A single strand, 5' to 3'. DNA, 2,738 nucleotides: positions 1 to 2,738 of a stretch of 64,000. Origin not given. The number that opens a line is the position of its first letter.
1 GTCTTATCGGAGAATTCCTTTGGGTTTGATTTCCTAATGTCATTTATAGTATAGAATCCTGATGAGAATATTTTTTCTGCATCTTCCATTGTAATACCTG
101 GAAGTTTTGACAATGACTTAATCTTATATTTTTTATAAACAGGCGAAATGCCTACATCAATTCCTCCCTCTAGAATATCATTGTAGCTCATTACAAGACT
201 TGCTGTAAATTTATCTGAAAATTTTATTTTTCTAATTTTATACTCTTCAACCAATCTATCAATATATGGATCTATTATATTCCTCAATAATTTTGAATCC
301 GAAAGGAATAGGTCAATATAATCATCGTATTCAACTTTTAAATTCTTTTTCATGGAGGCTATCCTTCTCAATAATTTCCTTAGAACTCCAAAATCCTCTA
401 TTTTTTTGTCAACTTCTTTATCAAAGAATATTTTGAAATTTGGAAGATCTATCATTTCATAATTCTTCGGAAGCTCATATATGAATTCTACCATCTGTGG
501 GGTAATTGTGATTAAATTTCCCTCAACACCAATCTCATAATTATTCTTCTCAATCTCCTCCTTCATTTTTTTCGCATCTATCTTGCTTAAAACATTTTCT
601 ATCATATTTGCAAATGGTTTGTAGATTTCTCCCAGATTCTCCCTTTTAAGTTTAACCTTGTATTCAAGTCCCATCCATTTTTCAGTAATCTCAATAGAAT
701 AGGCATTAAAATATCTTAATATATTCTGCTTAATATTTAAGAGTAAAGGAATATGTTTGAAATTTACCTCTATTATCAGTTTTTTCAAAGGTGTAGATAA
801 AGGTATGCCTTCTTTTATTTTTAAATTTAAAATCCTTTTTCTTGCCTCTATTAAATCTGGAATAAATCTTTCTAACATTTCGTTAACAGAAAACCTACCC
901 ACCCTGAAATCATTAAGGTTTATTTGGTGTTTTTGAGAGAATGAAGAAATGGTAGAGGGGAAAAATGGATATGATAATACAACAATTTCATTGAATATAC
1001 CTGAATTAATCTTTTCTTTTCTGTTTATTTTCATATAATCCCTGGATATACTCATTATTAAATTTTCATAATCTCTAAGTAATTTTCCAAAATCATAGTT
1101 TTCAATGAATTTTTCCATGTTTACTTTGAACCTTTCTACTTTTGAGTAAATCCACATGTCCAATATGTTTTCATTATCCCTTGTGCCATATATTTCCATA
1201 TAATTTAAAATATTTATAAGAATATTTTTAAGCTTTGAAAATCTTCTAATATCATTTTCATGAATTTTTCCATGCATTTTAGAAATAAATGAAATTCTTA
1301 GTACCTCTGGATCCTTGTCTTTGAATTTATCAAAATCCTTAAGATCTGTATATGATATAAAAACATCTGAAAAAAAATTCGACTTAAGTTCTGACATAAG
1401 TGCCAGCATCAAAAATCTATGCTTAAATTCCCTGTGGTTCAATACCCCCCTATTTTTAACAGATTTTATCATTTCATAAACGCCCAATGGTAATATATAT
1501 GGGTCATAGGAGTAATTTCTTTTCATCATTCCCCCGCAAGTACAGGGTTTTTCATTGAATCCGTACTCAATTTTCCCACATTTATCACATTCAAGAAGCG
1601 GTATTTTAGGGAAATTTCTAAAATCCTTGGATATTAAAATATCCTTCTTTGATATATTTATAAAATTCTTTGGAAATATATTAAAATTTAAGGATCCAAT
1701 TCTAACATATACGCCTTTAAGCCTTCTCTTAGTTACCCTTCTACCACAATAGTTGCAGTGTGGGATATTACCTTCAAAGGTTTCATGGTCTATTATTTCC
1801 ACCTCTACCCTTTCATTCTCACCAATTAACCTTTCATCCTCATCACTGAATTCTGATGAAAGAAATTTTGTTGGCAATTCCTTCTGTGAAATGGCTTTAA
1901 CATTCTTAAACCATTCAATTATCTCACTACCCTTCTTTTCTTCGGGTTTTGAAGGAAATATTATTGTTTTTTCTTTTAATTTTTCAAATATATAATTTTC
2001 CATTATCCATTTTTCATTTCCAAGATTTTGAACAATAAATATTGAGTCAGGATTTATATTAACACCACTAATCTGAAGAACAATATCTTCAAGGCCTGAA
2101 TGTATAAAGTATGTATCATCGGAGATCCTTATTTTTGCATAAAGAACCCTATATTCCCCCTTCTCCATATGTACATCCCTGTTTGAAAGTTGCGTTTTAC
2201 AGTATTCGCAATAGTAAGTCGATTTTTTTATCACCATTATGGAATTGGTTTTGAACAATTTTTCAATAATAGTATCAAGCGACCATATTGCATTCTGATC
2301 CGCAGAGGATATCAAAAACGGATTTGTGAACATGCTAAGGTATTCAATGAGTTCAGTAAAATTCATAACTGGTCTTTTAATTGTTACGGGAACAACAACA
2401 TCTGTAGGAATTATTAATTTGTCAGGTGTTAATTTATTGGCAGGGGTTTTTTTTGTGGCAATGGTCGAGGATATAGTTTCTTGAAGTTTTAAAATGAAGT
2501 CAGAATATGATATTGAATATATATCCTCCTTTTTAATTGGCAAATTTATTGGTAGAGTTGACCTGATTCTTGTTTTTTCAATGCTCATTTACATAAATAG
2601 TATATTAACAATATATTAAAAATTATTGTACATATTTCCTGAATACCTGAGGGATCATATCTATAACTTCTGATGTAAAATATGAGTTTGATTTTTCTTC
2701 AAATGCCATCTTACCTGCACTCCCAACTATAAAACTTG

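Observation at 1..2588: Large IleRS-like ORF with degenerate catalytic motifs and an appended HhH, missing from the ORF track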

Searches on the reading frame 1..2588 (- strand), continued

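Call 49: find_homologous_proteins(query=A3, max_evalue=1e-20)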
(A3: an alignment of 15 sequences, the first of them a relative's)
Query A3 (15 sequences) (918 aa, profile of the alignment): 13 proteins with E <= 1e-20 among 8000 candidates.
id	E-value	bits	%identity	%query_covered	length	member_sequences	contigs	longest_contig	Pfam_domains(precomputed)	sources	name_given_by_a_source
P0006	0.0e+0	1366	48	100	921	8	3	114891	-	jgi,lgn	-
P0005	0.0e+0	1364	47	100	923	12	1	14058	-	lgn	-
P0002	0.0e+0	1361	68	100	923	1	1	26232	PF08264.20,PF19302.5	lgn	-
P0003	0.0e+0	1355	69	100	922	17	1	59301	PF08264.20,PF14520.13,PF19302.5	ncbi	ncbi:MAG: DUF5915 domain-containing protein [Thermoplasmata archaeon]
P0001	0.0e+0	1354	100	100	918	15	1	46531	PF19302.5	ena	-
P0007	0.0e+0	1342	47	100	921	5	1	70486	PF13248.12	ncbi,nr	ncbi:MAG: hypothetical protein RAK23_01085 [Thermoplasmata archaeon]|nr:hypothetical protein [Thermo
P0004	0.0e+0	1328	61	100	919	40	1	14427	PF08264.20,PF19302.5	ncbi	ncbi:MAG: DUF5915 domain-containing protein [Thermoplasmata archaeon]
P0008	0.0e+0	1311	43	99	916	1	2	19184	PF19302.5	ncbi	-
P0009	0.0e+0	1298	42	99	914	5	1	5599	PF14520.13,PF19302.5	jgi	-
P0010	0.0e+0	1242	42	100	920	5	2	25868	PF08264.20,PF19302.5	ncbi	ncbi:MAG: class I tRNA ligase family protein [Thermoplasmata archaeon]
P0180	5.9e-31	125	21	57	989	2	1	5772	PF09334.18,PF01406.26,PF08264.20,PF13603.13,PF01921.25,PF00133.29,PF19302.5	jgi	jgi:isoleucyl-tRNA synthetase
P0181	6.4e-28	115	23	50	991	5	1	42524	PF09334.18,PF01406.26,PF08264.20,PF00133.29,PF19302.5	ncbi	-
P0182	2.5e-22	97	18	33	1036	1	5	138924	PF09334.18,PF08264.20,PF00133.29,PF19302.5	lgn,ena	-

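Call 56: find_encoding_contigs(protein=P0181, flank=3000, max_places=4)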
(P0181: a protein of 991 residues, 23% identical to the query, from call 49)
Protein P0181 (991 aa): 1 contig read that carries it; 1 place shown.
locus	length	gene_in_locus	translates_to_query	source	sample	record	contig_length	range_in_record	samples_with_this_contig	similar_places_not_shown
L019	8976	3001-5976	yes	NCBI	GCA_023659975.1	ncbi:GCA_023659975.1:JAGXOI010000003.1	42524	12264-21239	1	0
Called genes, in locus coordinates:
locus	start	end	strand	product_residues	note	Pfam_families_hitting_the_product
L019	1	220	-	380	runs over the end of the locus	PF02769:AIRS_C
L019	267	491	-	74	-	PF01423:LSM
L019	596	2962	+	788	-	PF00133:tRNA-synt_1, PF01406:tRNA-synt_1e (faint), PF09334:tRNA-synt_1g, PF13603:tRNA-synt_1_2, PF08264:Anticodon_1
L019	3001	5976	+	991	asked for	PF00133:tRNA-synt_1, PF01406:tRNA-synt_1e (faint), PF09334:tRNA-synt_1g, PF08264:Anticodon_1, PF19302:DUF5915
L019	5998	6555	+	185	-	PF01909:NTP_transf_2, PF18765:Polbeta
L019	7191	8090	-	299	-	-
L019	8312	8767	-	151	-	-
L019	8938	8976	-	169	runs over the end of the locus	-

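Call 57: find_encoding_contigs(protein=P0182, flank=3000, max_places=4)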
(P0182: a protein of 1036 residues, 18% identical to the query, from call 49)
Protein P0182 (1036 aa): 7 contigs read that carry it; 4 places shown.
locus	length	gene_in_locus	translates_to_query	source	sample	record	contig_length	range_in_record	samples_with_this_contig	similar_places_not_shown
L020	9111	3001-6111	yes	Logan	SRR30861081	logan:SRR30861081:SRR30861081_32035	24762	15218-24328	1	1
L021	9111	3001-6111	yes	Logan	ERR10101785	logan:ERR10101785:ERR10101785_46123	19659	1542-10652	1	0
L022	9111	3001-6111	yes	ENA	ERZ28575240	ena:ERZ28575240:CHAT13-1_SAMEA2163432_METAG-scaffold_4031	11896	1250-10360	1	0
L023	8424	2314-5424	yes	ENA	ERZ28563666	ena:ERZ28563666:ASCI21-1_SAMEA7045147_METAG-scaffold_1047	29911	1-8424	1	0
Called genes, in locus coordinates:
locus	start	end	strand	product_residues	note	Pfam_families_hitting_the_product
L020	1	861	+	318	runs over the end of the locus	PF02603:Hpr_kinase_N, PF07475:Hpr_kinase_C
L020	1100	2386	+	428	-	PF13685:Fe-ADH_2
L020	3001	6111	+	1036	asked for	PF00133:tRNA-synt_1, PF09334:tRNA-synt_1g, PF08264:Anticodon_1, PF19302:DUF5915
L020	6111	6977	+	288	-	PF10672:Methyltrans_SAM, PF09445:Methyltransf_15 (weak)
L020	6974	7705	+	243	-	PF00849:PseudoU_synth_2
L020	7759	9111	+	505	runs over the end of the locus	PF01087:GalP_UDP_transf, PF02744:GalP_UDP_tr_C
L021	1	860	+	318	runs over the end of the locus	PF02603:Hpr_kinase_N, PF07475:Hpr_kinase_C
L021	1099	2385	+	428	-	PF13685:Fe-ADH_2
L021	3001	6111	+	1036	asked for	PF00133:tRNA-synt_1, PF09334:tRNA-synt_1g, PF08264:Anticodon_1, PF19302:DUF5915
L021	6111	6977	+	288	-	PF10672:Methyltrans_SAM, PF09445:Methyltransf_15 (weak)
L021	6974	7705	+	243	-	PF00849:PseudoU_synth_2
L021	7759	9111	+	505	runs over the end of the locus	PF01087:GalP_UDP_transf, PF02744:GalP_UDP_tr_C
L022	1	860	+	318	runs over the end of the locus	PF02603:Hpr_kinase_N, PF07475:Hpr_kinase_C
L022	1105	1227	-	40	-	-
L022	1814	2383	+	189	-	-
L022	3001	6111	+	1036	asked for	PF00133:tRNA-synt_1, PF09334:tRNA-synt_1g, PF08264:Anticodon_1, PF19302:DUF5915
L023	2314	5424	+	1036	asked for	PF00133:tRNA-synt_1, PF09334:tRNA-synt_1g, PF08264:Anticodon_1, PF19302:DUF5915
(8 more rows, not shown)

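Call 58: find_encoding_contigs(protein=P0007, flank=10000, max_places=2)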
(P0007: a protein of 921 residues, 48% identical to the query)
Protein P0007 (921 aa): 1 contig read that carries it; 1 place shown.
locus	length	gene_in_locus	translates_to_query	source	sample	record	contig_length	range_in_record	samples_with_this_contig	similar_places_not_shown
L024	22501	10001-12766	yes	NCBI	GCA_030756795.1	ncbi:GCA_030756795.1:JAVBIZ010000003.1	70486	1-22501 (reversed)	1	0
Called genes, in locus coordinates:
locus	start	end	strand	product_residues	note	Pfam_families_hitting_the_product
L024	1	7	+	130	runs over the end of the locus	PF01127:Sdh_cyt, PF02300:Fumarate_red_C (weak)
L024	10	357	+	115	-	PF01127:Sdh_cyt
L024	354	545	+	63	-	PF03966:Trm112p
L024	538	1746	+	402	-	PF04389:Peptidase_M28, PF01546:Peptidase_M20, PF07687:M20_dimer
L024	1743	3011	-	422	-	PF01979:Amidohydro_1, PF07969:Amidohydro_3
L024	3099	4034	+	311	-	PF00696:AA_kinase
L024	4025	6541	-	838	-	PF01624:MutS_I, PF05188:MutS_II, PF05192:MutS_III, PF05190:MutS_IV, PF00488:MutS_V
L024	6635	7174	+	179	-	PF00571:CBS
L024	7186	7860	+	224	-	PF00753:Lactamase_B, PF13483:Lactamase_B_3, PF12706:Lactamase_B_2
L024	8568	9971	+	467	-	PF03853:YjeF_N, PF01256:Carb_kinase, PF02110:HK (weak)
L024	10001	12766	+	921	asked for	PF13248:Zn_ribbon_3 (faint)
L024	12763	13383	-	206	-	PF00834:Ribul_P_3_epim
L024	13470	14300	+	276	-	-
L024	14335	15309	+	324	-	PF00482:T2SSF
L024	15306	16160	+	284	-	PF00482:T2SSF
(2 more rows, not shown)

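Call 63: find_related_loci(query=A4, collection=metagenome_contigs, flank=8000)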
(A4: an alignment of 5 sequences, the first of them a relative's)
Query A4 (1069 aa) in metagenome_contigs; peptide patterns used: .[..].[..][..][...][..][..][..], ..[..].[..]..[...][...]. (x = any residue, [..] = any of these).
145 stretches matched a pattern; 7 encode a relative of the query (tblastn E <= 1e-3); 7 distinct loci.
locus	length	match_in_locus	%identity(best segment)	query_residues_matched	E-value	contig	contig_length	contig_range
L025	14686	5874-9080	100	1-1069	0e+0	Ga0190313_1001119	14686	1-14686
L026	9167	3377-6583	91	1-1069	0e+0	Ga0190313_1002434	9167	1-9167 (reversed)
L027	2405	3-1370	99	614-1069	0e+0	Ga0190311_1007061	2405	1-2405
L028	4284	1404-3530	33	315-1049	1e-118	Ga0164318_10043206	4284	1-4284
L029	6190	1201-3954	30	84-1049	1e-114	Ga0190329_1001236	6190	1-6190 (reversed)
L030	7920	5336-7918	30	84-992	1e-109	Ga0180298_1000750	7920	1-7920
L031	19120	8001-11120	29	57-1069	5e-123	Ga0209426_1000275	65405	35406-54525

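Call 66: search_protein_families(library=pfam, proteins=[L025:4527-5408:-, L025:3017-4114:+, L025:9123-10250:+, L025:10333-14685:+, L029:4366-5526:-, L029:2-907:-, L030:3747-5039:-, L030:2670-3722:+, L031:6475-7764:-, L031:11074-11928:-], max_evalue=0.00001)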
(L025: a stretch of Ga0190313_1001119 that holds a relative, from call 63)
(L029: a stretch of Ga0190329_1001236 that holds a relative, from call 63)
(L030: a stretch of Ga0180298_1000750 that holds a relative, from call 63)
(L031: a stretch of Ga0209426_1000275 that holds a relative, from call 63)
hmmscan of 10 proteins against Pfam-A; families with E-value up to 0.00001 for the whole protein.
L025:4527-5408:- (293 aa): 2 families
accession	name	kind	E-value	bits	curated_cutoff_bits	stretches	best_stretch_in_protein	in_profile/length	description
PF00665.32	rve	-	1.6e-12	48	32.6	1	109-212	5-101/102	Integrase core domain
PF13683.12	rve_3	-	1.6e-06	28.2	26.5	0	202-253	2-63/67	Integrase core domain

L025:3017-4114:+ (365 aa): 1 family
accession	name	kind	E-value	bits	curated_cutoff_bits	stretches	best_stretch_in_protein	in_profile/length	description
PF01924.21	HypD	-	2.5e-134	448.3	25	1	9-356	6-351/351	Hydrogenase formation hypA family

L025:9123-10250:+ (375 aa): 1 family
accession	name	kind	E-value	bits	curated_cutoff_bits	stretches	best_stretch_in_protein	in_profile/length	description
PF00155.27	Aminotran_1_2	-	6.9e-65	220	19.7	1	25-358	2-352/361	Aminotransferase class I and II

L025:10333-14685:+ (1451 aa): 3 families
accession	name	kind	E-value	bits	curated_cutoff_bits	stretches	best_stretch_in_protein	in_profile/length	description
PF01839.29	FG-GAP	-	1.7e-12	47.3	22.1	1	118-142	5-27/37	FG-GAP repeat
PF21471.3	Reelin_subrepeat-B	-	6e-09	36.2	27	0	1163-1254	24-114/127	Reelin subrepeat B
PF13088.12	BNR_2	-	3.3e-08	33.7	31.4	1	727-844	91-201/277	BNR repeat-like domain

L029:4366-5526:- (386 aa): 1 family
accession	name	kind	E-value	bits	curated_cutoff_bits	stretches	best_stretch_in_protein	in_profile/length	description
PF04412.18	AcnX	-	1.4e-142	475.5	31.5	1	1-380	1-398/400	Aconitase X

L029:2-907:- (302 aa): 2 families
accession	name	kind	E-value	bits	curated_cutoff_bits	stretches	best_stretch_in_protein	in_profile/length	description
PF00152.25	tRNA-synt_2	-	7.2e-41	140.7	25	1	112-287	3-169/308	tRNA synthetases class II (D, K and N)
PF01336.31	tRNA_anti-codon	-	3e-16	59.5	27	1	18-97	1-75/75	OB-fold nucleic acid binding domain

L030:3747-5039:- (430 aa): 2 families
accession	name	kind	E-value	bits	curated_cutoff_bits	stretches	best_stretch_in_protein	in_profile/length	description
PF00152.25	tRNA-synt_2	-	1.3e-74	251.4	25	1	112-424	3-307/308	tRNA synthetases class II (D, K and N)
PF01336.31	tRNA_anti-codon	-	9.1e-17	61.2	27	1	18-97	1-75/75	OB-fold nucleic acid binding domain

L030:2670-3722:+ (350 aa): 2 families
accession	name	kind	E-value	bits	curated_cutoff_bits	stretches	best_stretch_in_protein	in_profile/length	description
PF00005.33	ABC_tran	-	6.7e-35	121.1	25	1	41-194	2-136/137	ABC transporter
PF08352.17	oligo_HPY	-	7.3e-20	71.6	27.1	1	246-310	1-64/65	Oligopeptide/dipeptide transporter, C-terminal region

L031:6475-7764:- (429 aa): 2 families
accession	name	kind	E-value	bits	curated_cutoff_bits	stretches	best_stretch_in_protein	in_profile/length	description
PF00152.25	tRNA-synt_2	-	4.5e-76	256.3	25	1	110-423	2-307/308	tRNA synthetases class II (D, K and N)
PF01336.31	tRNA_anti-codon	-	1.1e-17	64.2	27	1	19-96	1-75/75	OB-fold nucleic acid binding domain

L031:11074-11928:- (284 aa): 2 families
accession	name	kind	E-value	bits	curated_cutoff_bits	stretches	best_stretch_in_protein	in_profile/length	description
PF01989.23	AcnX_swivel_put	-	5.3e-26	90.7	27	1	34-111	1-80/80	Aconitase X swivel domain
PF00293.34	NUDIX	-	2.3e-19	70.1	21.1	1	144-252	5-118/134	NUDIX domain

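Call 67: search_protein_families(library=pfam, proteins=[L029:1015-4014:+, L031:7917-11135:+, L028:684-3593:+, L018:8027-9376:-, L018:8797-10074:-, L017:5033-6211:-, L031:11886-13046:-], max_evalue=0.0001)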
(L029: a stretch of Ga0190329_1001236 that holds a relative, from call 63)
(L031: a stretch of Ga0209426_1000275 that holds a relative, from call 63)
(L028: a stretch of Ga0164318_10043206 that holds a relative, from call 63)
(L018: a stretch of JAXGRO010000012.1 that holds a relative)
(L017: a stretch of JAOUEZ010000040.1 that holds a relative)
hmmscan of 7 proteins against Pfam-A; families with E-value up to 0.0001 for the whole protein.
L029:1015-4014:+ (999 aa): 6 families
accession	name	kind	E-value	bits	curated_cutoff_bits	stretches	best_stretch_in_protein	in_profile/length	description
PF08264.19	Anticodon_1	-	2.7e-16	60.2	25.1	1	416-539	1-146/148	Anticodon-binding domain of tRNA ligase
PF05763.18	DUF835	-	3e-16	59.9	33.1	1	875-982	11-121/136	Protein of unknown function (DUF835)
PF19302.4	DUF5915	-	1.3e-08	35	27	1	575-727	23-175/195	Domain of unknown function (DUF5915)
PF13240.11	Zn_Ribbon_1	-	2.5e-07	30.7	25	1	824-846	1-23/23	zinc-ribbon domain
PF17032.10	Zn_ribbon_15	-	1.8e-06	29.1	28.9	0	820-843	50-73/73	zinc-ribbon family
PF14520.12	HHH_5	-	9.1e-05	23.3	27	0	757-809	3-55/57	Helix-hairpin-helix domain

L031:7917-11135:+ (1072 aa): 5 families
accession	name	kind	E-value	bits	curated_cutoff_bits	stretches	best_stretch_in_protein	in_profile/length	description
PF05763.18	DUF835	-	1.6e-32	112.5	33.1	1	932-1064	3-135/136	Protein of unknown function (DUF835)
PF19302.4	DUF5915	-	9e-15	55.2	27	1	568-753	9-192/195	Domain of unknown function (DUF5915)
PF08264.19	Anticodon_1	-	2.3e-08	34.5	25.1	1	422-542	7-144/148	Anticodon-binding domain of tRNA ligase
PF12773.13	DZR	-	1.1e-06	29.2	27.3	0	227-294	15-45/45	Double zinc ribbon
PF17032.10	Zn_ribbon_15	-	1.5e-05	26.1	28.9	0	223-294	36-73/73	zinc-ribbon family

L028:684-3593:+ (969 aa): 7 families
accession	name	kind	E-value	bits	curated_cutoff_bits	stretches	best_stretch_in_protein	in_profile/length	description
PF05763.18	DUF835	-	1.1e-18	67.8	33.1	1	848-951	16-121/136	Protein of unknown function (DUF835)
PF19302.4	DUF5915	-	4.9e-12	46.2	27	1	545-714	23-190/195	Domain of unknown function (DUF5915)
PF17032.10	Zn_ribbon_15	-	2.4e-07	31.9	28.9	0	785-813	45-73/73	zinc-ribbon family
PF12773.13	DZR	-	1.7e-06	28.5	27.3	0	795-817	1-23/45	Double zinc ribbon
PF13248.11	Zn_ribbon_3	-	3e-06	26.9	27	0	794-816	4-26/26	zinc-ribbon domain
PF08264.19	Anticodon_1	-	2.4e-05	24.7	25.1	1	386-510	1-147/148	Anticodon-binding domain of tRNA ligase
PF13240.11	Zn_Ribbon_1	-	5.4e-05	23.3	25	1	794-816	1-23/23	zinc-ribbon domain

L018:8027-9376:- (449 aa): 2 families
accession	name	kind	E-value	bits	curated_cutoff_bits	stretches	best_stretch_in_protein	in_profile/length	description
PF01989.23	AcnX_swivel_put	-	5.9e-29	100.2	27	1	216-294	1-80/80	Aconitase X swivel domain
PF00293.34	NUDIX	-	1.7e-16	60.9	21.1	1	324-438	4-125/134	NUDIX domain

L018:8797-10074:- (425 aa): 1 family
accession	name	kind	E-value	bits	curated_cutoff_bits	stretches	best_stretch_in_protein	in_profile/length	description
PF04412.18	AcnX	-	6.3e-147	489.9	31.5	1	38-421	1-399/400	Aconitase X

L017:5033-6211:- (392 aa): 1 family
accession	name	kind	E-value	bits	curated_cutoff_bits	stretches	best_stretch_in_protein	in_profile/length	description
PF04412.18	AcnX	-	6.1e-136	453.7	31.5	1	3-387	1-399/400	Aconitase X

L031:11886-13046:- (386 aa): 1 family
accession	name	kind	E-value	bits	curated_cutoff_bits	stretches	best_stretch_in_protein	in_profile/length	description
PF04412.18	AcnX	-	1.5e-133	445.8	31.5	1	1-381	1-398/400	Aconitase X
